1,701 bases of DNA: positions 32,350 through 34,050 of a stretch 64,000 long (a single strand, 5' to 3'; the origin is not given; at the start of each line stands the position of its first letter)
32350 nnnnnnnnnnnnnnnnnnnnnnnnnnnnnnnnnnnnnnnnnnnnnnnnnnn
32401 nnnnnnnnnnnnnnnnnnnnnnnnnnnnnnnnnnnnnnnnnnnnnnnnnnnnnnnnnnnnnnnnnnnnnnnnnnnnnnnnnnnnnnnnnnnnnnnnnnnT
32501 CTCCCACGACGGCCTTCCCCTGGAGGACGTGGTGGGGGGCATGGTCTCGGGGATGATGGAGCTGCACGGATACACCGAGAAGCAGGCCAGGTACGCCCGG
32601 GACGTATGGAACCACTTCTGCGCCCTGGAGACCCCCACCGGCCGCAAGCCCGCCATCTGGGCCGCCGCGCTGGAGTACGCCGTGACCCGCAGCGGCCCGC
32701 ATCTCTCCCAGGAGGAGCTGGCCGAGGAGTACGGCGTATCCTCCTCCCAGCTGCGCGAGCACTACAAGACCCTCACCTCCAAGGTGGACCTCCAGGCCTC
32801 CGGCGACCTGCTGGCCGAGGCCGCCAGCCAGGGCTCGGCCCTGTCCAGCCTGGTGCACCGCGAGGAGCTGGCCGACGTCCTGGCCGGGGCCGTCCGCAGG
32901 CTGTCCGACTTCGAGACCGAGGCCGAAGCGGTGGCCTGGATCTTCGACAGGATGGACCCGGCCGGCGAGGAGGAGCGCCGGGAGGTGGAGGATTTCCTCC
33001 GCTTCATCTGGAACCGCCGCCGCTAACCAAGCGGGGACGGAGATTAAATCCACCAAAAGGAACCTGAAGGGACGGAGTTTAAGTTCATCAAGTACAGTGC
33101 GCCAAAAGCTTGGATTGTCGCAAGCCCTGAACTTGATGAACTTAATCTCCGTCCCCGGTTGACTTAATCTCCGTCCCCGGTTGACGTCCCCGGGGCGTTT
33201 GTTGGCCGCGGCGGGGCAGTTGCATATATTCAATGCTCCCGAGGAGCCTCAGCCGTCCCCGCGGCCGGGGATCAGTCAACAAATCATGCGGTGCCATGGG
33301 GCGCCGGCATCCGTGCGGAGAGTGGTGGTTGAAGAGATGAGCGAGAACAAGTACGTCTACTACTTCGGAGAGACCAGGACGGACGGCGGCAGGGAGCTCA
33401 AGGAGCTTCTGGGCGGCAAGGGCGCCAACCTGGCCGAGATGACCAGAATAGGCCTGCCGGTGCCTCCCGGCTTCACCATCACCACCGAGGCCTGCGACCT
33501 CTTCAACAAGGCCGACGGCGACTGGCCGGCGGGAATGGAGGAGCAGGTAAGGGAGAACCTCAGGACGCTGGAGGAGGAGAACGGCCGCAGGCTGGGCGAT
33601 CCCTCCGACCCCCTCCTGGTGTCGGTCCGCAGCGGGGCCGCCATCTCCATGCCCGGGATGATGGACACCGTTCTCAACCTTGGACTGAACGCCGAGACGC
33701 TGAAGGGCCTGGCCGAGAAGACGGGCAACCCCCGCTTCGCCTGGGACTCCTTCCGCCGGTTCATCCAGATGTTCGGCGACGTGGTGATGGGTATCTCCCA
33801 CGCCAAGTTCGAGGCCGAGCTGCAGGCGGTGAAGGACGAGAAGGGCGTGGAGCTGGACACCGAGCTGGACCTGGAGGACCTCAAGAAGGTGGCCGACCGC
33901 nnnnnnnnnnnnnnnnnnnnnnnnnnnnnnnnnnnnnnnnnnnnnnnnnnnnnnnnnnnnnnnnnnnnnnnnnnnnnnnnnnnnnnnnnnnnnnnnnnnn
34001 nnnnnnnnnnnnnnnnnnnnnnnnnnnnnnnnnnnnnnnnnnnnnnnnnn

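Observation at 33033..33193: Four-copy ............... motif array (a 25-bp inverted repeat plus a 22-bp tandem duplication) upstream of the ppdK-GGDEF operon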

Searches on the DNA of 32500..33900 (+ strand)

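Call 5: search_rna_families(source=window, start=32500, end=33900, threshold=evalue, max_evalue=10)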
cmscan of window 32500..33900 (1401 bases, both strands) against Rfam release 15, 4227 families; matches with E-value up to 10: 8.
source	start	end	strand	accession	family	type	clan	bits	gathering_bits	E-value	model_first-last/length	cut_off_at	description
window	33066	33156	+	RF03623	mir-1252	Gene; miRNA;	-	27.9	70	0.037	1-65/65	no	mir-1252 microRNA precursor family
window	33072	33152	-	RF01036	mir-567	Gene; miRNA;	-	22.7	90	0.15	1-70/70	no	mir-567 microRNA precursor family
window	33015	33184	-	RF02271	uc_338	Cis-reg;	-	19.4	120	0.047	1-180/180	no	TUC338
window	32658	32698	+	RF03586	mir-5132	Gene; miRNA;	-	18.3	100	9.9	1-71/71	no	mir-5132 microRNA precursor family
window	33076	33148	-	RF00966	mir-676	Gene; miRNA;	-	16.9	61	3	1-73/73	no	mir-676 microRNA precursor family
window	32791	32870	-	RF01386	isrB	Gene; sRNA;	-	15.8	35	6.6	1-87/87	no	isrB Hfq binding RNA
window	33747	33768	-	RF03156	L31-Firmicutes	Cis-reg; leader;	CL00118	14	33.3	7.7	1-32/32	no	L31-Firmicutes ribosomal protein leader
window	33704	33857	+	RF03108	Methylosinus-1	Gene; sRNA;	-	11.1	145.1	8.7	1-214/214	no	Methylosinus-1 RNA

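Call 67: search_dna_similar(query=window:33020-33200:+, collection=plasmids, mode=distant, max_evalue=0.001, max_rows=10)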
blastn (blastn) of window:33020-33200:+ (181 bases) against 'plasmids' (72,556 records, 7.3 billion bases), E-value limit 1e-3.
No match.

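Call 68: search_dna_similar(query=window:33020-33200:+, collection=phages, mode=distant, max_evalue=0.001, max_rows=10)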
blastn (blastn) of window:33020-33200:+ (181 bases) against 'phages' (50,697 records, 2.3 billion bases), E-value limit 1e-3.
No match.
